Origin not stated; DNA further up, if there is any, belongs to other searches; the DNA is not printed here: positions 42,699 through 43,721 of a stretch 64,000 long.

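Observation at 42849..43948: STAS-PilZ fusion protein overlapping an OsmC-like peroxiredoxin gene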

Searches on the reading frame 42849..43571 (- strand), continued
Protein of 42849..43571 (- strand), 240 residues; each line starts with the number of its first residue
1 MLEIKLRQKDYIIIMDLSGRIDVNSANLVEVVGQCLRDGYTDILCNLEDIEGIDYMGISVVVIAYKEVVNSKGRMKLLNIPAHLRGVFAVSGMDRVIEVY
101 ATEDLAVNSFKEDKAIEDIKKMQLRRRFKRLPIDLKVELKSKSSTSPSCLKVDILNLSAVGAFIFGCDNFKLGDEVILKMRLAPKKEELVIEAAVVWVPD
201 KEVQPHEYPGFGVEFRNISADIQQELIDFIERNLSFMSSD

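Call 22: list_cluster_members(proteins=[P0122, P0124, P0125, P0128, P0133, P0135, P0139, P0143, P0157, P0223])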
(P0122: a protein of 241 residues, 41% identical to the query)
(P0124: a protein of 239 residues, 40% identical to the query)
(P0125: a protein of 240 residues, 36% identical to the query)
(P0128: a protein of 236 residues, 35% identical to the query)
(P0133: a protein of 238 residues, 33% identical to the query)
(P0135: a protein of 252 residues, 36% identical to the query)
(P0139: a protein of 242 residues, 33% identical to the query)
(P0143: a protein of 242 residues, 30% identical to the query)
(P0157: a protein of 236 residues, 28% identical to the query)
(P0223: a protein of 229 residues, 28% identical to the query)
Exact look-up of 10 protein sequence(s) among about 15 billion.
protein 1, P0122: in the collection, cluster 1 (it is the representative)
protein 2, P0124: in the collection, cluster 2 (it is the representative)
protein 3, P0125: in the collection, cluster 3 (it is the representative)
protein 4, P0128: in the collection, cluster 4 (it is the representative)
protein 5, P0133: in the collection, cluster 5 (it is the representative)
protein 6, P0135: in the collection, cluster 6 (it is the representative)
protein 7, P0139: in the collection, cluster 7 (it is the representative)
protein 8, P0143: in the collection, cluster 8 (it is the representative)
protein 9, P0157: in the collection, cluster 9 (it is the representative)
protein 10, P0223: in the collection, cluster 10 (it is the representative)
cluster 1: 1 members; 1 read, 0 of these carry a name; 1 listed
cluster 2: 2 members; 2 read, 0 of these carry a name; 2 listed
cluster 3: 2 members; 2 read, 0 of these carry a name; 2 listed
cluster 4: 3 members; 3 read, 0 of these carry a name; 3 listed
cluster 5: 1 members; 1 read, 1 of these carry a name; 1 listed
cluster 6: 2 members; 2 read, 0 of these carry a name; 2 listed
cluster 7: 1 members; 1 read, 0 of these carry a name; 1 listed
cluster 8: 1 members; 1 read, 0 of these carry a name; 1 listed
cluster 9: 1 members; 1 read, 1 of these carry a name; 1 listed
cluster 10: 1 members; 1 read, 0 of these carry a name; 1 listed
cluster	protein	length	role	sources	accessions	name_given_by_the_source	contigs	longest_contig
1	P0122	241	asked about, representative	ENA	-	-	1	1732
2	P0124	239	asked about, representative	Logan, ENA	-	-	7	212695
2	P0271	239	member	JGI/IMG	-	-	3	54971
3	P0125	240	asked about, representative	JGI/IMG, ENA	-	-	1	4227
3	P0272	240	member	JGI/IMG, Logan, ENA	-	-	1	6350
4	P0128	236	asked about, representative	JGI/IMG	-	-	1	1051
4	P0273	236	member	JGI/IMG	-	-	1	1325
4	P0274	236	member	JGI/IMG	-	-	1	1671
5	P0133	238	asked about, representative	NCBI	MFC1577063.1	PilZ domain-containing protein [Candidatus Omnitrophota bacterium]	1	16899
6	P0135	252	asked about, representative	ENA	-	-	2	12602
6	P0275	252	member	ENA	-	-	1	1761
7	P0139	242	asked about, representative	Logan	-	-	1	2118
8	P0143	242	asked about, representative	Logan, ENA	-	-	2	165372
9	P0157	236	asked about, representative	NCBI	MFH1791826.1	MAG: STAS domain-containing protein [Candidatus Omnitrophota bacterium]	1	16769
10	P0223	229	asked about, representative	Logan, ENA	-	-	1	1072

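Call 23: find_encoding_contigs(protein=P0124, flank=10000, max_places=3)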
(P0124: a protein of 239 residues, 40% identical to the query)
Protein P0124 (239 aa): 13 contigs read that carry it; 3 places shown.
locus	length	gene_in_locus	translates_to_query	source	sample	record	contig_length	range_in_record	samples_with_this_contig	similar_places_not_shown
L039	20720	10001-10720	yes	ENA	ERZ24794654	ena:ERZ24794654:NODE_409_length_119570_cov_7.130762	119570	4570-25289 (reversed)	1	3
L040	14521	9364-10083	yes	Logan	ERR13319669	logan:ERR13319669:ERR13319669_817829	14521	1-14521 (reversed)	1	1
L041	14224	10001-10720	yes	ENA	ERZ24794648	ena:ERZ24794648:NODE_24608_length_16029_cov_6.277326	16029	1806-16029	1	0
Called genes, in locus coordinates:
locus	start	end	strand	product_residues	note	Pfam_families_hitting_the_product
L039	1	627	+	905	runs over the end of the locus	PF01326:PPDK_N, PF00391:PEP-utilizers, PF02896:PEP-utilizers_C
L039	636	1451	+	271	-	PF04542:Sigma70_r2, PF04539:Sigma70_r3, PF04545:Sigma70_r4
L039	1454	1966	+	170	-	PF00156:Pribosyltran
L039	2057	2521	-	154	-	-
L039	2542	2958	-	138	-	-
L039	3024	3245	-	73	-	-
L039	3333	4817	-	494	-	-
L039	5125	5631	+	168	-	PF20221:DUF6580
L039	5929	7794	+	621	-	PF07715:Plug, PF00593:TonB_dep_Rec_b-barrel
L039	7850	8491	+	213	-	PF01902:Diphthami_syn_2_N, PF28410:Diphthami_syn_2_C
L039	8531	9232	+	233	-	-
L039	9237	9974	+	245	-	PF02673:BacA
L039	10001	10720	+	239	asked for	PF01740:STAS, PF13466:STAS_2 (faint), PF07238:PilZ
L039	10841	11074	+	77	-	-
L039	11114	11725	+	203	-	-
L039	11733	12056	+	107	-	-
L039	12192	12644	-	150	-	PF09424:YqeY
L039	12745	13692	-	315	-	-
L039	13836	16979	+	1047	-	PF00009:GTP_EFTU, PF03144:GTP_EFTU_D2, PF22042:EF-G_D2, PF14492:EFG_III, PF16658:RF3_C, PF03764:EFG_IV, PF00679:EFG_C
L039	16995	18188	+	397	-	PF00072:Response_reg (weak), PF00990:GGDEF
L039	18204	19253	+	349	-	PF21088:MS_channel_1st, PF00924:MS_channel_2nd, PF21082:MS_channel_3rd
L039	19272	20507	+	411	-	PF16491:Peptidase_M48_N, PF01435:Peptidase_M48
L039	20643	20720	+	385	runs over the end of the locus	PF00817:IMS, PF11799:IMS_C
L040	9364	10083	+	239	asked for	PF01740:STAS, PF13466:STAS_2 (faint), PF07238:PilZ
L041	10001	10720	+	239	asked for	PF01740:STAS, PF13466:STAS_2 (faint), PF07238:PilZ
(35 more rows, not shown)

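Call 24: find_encoding_contigs(protein=P0143, flank=10000, max_places=2)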
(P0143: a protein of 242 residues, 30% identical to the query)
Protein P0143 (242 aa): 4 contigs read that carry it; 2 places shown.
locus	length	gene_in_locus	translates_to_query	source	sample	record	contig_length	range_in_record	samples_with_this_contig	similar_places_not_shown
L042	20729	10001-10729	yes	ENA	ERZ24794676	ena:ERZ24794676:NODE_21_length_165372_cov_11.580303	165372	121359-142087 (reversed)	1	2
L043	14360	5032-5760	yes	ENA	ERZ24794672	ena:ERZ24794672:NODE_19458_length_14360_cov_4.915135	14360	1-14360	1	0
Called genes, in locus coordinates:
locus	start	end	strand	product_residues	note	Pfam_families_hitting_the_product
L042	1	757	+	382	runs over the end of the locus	PF04055:Radical_SAM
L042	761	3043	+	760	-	PF01564:Spermine_synth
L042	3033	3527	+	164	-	PF00565:SNase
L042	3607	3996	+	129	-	PF07238:PilZ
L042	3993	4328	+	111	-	-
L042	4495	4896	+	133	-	PF02261:Asp_decarbox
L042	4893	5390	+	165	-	PF01327:Pep_deformylase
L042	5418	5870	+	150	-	PF09424:YqeY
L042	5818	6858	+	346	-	PF01544:CorA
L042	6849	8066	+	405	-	PF01595:CNNM, PF00571:CBS (faint), PF03471:CorC_HlyC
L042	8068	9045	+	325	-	PF01595:CNNM, PF00571:CBS (weak)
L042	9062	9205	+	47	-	-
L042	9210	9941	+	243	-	PF01740:STAS, PF07238:PilZ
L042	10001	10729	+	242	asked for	PF01740:STAS, PF07238:PilZ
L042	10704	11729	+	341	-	PF00805:Pentapeptide, PF13599:Pentapeptide_4 (weak), PF00805:Pentapeptide, PF07885:Ion_trans_2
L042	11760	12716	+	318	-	PF04055:Radical_SAM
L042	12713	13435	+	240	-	PF02540:NAD_synthase, PF03054:tRNA_Me_trans (faint)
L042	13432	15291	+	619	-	PF00890:FAD_binding_2 (faint), PF01134:GIDA, PF07992:Pyr_redox_2 (faint), PF12831:FAD_oxidored (weak), PF13738:Pyr_redox_3 (faint), PF21680:GIDA_C_1st, PF13932:SAM_GIDA_C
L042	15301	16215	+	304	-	PF04055:Radical_SAM, PF16199:Radical_SAM_C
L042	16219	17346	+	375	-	PF01266:DAO, PF07992:Pyr_redox_2 (faint)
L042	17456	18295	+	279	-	PF00175:NAD_binding_1, PF10418:DHODB_Fe-S_bind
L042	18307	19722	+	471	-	PF14691:Fer4_20, PF00070:Pyr_redox (faint), PF01494:FAD_binding_3 (weak), PF07992:Pyr_redox_2, PF13450:NAD_binding_8, PF13738:Pyr_redox_3 (faint)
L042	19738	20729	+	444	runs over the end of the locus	PF02812:ELFV_dehydrog_N, PF00208:ELFV_dehydrog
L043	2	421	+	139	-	?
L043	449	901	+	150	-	PF09424:YqeY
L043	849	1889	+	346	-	PF01544:CorA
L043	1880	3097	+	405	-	PF01595:CNNM, PF00571:CBS (faint), PF03471:CorC_HlyC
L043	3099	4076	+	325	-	PF01595:CNNM, PF00571:CBS (weak)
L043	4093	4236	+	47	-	-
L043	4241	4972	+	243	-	PF01740:STAS, PF07238:PilZ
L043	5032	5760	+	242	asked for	PF01740:STAS, PF07238:PilZ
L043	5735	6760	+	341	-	PF00805:Pentapeptide, PF13599:Pentapeptide_4 (weak), PF00805:Pentapeptide, PF07885:Ion_trans_2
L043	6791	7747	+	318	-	PF04055:Radical_SAM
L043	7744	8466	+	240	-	PF02540:NAD_synthase, PF03054:tRNA_Me_trans (faint)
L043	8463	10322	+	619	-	PF00890:FAD_binding_2 (faint), PF01134:GIDA, PF07992:Pyr_redox_2 (faint), PF12831:FAD_oxidored (weak), PF13738:Pyr_redox_3 (faint), PF21680:GIDA_C_1st, PF13932:SAM_GIDA_C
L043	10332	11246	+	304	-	PF04055:Radical_SAM, PF16199:Radical_SAM_C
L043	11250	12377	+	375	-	PF01266:DAO, PF07992:Pyr_redox_2 (faint)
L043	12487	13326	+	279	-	PF00175:NAD_binding_1, PF10418:DHODB_Fe-S_bind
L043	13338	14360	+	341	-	?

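Call 31: search_solved_structures(query=A1, max_evalue=0.01, show_alignments=3)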
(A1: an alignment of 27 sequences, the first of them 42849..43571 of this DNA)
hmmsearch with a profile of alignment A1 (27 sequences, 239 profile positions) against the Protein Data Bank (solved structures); distinct sequences matched with E-value up to 0.01: 17.
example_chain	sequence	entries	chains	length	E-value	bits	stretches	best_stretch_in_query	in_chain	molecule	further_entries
1th8_B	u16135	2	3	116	5.9e-16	61.8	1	2-108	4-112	Anti-sigma F factor antagonist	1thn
1tid_B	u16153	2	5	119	6.8e-16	61.6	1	2-108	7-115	Anti-sigma F factor antagonist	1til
1auz_A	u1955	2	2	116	5.7e-14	55.4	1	3-107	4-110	SPOIIAA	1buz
1sbo_A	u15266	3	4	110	5.1e-13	52.2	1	1-105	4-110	Putative anti-sigma factor antagonist TM1442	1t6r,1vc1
2ka5_A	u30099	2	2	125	2.1e-12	50.2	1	8-110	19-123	Putative anti-sigma factor antagonist TM_1081 | Putative anti-sigma factor antagonist TM1081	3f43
6m36_B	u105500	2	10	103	2.7e-12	49.9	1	2-100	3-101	Anti-sigma-B factor antagonist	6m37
4hyl_A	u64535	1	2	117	5.7e-11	45.5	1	3-111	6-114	Stage II sporulation protein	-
8ih8_A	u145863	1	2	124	6.4e-08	35.5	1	3-108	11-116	Anti-sigma-F factor antagonist RsfB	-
7lkq_B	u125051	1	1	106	1.2e-07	34.7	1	143-216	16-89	Type IV fimbriae assembly protein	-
3cnr_A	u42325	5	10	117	1.5e-07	34.3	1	143-216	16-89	Type IV fimbriae assembly protein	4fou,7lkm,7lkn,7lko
4qtp_A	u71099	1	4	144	1.7e-07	34.1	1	6-111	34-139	Anti-sigma factor antagonist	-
3dsg_A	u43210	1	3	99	2.3e-07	33.7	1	144-216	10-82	Type IV fimbriae assembly protein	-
4f48_B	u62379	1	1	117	3.4e-07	33.2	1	144-216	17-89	Type IV fimbriae assembly protein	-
1h4y_A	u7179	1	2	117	0.00049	22.8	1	9-106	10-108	ANTI-SIGMA F FACTOR ANTAGONIST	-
3t6o_A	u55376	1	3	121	0.00072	22.3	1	38-108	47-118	Sulfate transporter/antisigma-factor antagonist STAS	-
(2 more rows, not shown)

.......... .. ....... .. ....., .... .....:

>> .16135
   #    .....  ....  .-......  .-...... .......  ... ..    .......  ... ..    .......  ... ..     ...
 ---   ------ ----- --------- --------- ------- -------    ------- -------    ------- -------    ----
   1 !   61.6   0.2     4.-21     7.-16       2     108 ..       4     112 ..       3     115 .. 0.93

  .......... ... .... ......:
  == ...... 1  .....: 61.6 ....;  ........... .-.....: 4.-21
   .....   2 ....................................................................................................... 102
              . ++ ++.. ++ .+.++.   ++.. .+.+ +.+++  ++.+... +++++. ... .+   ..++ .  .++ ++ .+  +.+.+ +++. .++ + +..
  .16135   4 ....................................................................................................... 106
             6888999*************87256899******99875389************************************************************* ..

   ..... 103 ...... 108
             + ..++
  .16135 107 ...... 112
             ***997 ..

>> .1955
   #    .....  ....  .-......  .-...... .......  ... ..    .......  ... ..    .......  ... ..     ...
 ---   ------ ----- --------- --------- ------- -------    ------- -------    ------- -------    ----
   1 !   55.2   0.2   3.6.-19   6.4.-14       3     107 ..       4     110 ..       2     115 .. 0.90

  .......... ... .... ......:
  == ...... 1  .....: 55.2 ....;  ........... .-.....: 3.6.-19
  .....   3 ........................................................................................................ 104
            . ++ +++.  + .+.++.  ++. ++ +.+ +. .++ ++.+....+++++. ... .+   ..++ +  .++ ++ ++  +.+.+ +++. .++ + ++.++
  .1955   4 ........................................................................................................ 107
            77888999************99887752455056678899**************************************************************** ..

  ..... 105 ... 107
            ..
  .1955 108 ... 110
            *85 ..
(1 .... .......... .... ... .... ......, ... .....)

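Call 36: predict_structure(alignment_id=A1)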
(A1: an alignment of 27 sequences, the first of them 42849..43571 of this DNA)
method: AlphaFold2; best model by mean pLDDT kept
length: 240 residues; sequences in the alignment: 27
mean_pLDDT: 85.6   pTM: 0.50
mean pLDDT of the five models: 85.6, 82.9, 82.4, 79.7, 79.5
residues with pLDDT >= 90: 118; 70-90: 94; 50-70: 18; < 50: 10
segments of 3 or more residues with pLDDT < 50: 122-126, 238-240
pLDDT, mean of each block of 10 residues (from residue 1): 94 96 93 96 97 93 94 95 90 89 92 68 52 84 67 85 87 90 84 91 82 89 86 61
secondary structure, 60 per line:
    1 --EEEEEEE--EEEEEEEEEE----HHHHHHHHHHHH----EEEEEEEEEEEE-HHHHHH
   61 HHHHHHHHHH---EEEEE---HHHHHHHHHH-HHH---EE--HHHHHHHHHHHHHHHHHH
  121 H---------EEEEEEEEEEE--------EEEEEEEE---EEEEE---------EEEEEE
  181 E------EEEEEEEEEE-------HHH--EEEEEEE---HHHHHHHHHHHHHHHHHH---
elements in order: E3-9 E12-21 H26-37 E42-53 H55-70 E74-78 H82-91 H103-121 E131-141 E150-157 E161-165 E175-181 E188-197 E210-216 H220-237

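Call 39: fold_search(model_id=the predicted structure, library=pdb)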
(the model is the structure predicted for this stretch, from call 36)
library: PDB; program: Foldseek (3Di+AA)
matches with E <= 10: 727; with E <= 0.001: 53
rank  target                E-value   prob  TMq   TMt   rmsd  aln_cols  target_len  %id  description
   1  1thn_B                4.6e-09  1.00  0.43  0.86   1.8       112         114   29  Crystal Structures of the ADP and ATP bound forms of the Bacillus Anti-sigma factor SpoIIAB in complex with the Anti-a (released 2004-06-15)
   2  1th8_B                5.2e-09  1.00  0.43  0.85   1.8       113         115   29  Crystal Structures of the ADP and ATP bound forms of the Bacillus Anti-sigma factor SpoIIAB in complex with the Anti-a (released 2004-06-15)
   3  1til_B                4.5e-08  1.00  0.42  0.83   1.8       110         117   30  Crystal Structures of the ADP and ATP bound forms of the Bacillus Anti-sigma factor SpoIIAB in complex with the Anti-a (released 2004-06-15)
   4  1tid_B                4.5e-08  1.00  0.42  0.81   1.8       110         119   30  Crystal Structures of the ADP and ATP bound forms of the Bacillus Anti-sigma factor SpoIIAB in complex with the Anti-a (released 2004-06-15)
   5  6m36_B                4.8e-08  1.00  0.39  0.88   1.8       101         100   28  The crystal structure of B. subtilis RsbV/RsbW complex in the monoclinic crystal form (released 2020-07-15)
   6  6m36_H                4.8e-08  1.00  0.39  0.87   1.9       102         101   28  The crystal structure of B. subtilis RsbV/RsbW complex in the monoclinic crystal form (released 2020-07-15)
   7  1tid_D                5.4e-08  1.00  0.42  0.82   1.8       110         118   30  Crystal Structures of the ADP and ATP bound forms of the Bacillus Anti-sigma factor SpoIIAB in complex with the Anti-a (released 2004-06-15)
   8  4hyl_A                1.4e-07  1.00  0.40  0.81   2.4       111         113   19  The crystal structure of an anti-sigma-factor antagonist from Haliangium ochraceum DSM 14365 (released 2012-11-28)
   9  5vx6_A                1.9e-07  1.00  0.39  0.44   2.8       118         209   23  Structure of Bacillus subtilis Inhibitor of motility (MotI/DgrA) (released 2017-11-22)
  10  4hyl_B                2.4e-07  1.00  0.41  0.81   1.7       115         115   17  The crystal structure of an anti-sigma-factor antagonist from Haliangium ochraceum DSM 14365 (released 2012-11-28)
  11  1vc1_A                3.0e-07  1.00  0.42  0.88   1.4       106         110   18  Crystal structure of the TM1442 protein from Thermotoga maritima, a homolog of the Bacillus subtilis general stress re (released 2004-09-28)
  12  6m36_D                3.2e-07  1.00  0.37  0.85   1.9        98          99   28  The crystal structure of B. subtilis RsbV/RsbW complex in the monoclinic crystal form (released 2020-07-15)
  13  5xly_B                8.1e-07  1.00  0.37  0.69   2.8       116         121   20  Crystal structure of CheR1 in complex with c-di-GMP-bound MapZ (released 2017-08-23)
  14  6m36_F                1.0e-06  1.00  0.35  0.83   2.4        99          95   25  The crystal structure of B. subtilis RsbV/RsbW complex in the monoclinic crystal form (released 2020-07-15)
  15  3f43                  1.2e-06  1.00  0.42  0.82   1.8       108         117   24  Crystal structure of a putative anti-sigma factor antagonist (tm1081) from thermotoga maritima at 1.59 A resolution (released 2008-11-25)
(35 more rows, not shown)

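Call 44: find_encoding_contigs(protein=P0133, flank=8000, max_places=1)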
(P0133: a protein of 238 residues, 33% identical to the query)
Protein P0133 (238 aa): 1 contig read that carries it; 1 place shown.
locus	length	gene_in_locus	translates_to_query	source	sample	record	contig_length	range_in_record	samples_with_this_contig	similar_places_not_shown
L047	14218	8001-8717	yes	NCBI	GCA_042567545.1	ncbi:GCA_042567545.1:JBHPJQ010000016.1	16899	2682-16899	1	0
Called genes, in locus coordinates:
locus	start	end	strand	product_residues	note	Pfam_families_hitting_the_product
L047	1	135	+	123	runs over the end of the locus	-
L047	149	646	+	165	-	PF04463:2-thiour_desulf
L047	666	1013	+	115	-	PF11969:DcpS_C, PF01230:HIT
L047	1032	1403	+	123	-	PF07238:PilZ (weak)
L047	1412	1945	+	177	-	PF07238:PilZ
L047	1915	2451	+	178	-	PF14385:DUF4416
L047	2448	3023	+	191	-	-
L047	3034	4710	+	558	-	PF06500:FrsA-like (weak), PF02129:Peptidase_S15, PF00561:Abhydrolase_1, PF12146:Hydrolase_4, PF12697:Abhydrolase_6, PF00326:Peptidase_S9, PF10230:LIDHydrolase (faint), PF08840:BAAT_C, +1 more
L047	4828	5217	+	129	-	-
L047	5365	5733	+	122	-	PF07238:PilZ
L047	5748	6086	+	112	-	PF04355:BamE (weak)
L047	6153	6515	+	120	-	PF02261:Asp_decarbox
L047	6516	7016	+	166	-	PF01327:Pep_deformylase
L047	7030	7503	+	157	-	PF09424:YqeY, PF02637:GatB_Yqey (faint)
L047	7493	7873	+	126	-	-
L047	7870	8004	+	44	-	-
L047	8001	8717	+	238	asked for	PF01740:STAS, PF07238:PilZ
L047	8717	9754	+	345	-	PF00805:Pentapeptide (weak), PF13576:Pentapeptide_3 (faint), PF13599:Pentapeptide_4, PF00805:Pentapeptide, PF07885:Ion_trans_2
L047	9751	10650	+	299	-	PF13487:HD_5, PF01966:HD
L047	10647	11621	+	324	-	PF04055:Radical_SAM (weak)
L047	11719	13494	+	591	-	PF17297:PEPCK_N, PF00821:PEPCK_GTP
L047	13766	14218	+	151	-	PF18072:FGAR-AT_linker, PF00586:AIRS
